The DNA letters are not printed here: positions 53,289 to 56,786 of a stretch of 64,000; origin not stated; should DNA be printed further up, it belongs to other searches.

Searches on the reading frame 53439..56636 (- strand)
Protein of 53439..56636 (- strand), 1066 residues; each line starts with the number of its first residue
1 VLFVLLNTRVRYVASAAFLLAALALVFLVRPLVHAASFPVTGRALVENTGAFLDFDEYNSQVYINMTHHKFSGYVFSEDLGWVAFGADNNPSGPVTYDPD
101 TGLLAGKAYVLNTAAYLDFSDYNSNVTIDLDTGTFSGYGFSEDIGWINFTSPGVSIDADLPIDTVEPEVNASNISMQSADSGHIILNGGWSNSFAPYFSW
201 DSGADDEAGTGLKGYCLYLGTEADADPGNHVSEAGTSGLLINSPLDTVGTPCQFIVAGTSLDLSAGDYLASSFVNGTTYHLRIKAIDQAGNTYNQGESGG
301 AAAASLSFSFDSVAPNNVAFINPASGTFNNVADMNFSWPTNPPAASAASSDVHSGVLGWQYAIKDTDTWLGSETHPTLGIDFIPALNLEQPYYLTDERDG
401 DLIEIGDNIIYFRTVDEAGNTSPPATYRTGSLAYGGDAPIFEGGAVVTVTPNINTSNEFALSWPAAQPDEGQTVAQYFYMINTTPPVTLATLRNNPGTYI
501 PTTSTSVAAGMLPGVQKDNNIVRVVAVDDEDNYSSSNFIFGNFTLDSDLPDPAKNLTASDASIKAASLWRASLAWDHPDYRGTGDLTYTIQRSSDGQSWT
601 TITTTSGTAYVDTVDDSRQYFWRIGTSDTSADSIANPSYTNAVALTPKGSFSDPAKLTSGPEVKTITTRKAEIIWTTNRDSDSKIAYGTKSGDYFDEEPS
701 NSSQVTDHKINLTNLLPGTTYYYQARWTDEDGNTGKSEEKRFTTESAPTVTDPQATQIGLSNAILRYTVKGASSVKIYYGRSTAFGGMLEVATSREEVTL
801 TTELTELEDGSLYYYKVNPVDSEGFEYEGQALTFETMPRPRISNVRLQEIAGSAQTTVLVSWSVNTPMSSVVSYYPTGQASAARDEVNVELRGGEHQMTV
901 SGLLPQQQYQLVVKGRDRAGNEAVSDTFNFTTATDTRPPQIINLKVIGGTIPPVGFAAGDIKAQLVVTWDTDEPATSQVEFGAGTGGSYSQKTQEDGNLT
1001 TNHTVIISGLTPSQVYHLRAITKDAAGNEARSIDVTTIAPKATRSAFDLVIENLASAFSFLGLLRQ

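Call 55: search_protein_families(library=pfam, proteins=[window:53439-56636:-], max_evalue=0.00001)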
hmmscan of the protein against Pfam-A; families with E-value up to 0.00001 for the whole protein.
window:53439-56636:- (1066 aa): 5 families
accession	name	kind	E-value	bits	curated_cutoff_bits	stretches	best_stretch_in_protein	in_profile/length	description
PF16656.11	Pur_ac_phosph_N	-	5.4e-20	72.2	30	2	667-744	11-93/93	Purple acid Phosphatase, N-terminal domain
PF00041.27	fn3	-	7.1e-13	49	25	0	853-927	11-80/84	Fibronectin type III domain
PF25059.1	FN3_DSCAM-DSCAML_C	-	1.2e-11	45.2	39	0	871-935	24-82/89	DSCAM/DSCAML C-terminal Fn3-like domain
PF16655.11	PhoD_N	-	1.9e-06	28.8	30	0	703-735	54-86/90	PhoD-like phosphatase, N-terminal domain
PF19077.6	Big_13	-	4.7e-06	27.5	27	0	892-931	60-99/102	Bacterial Ig-like domain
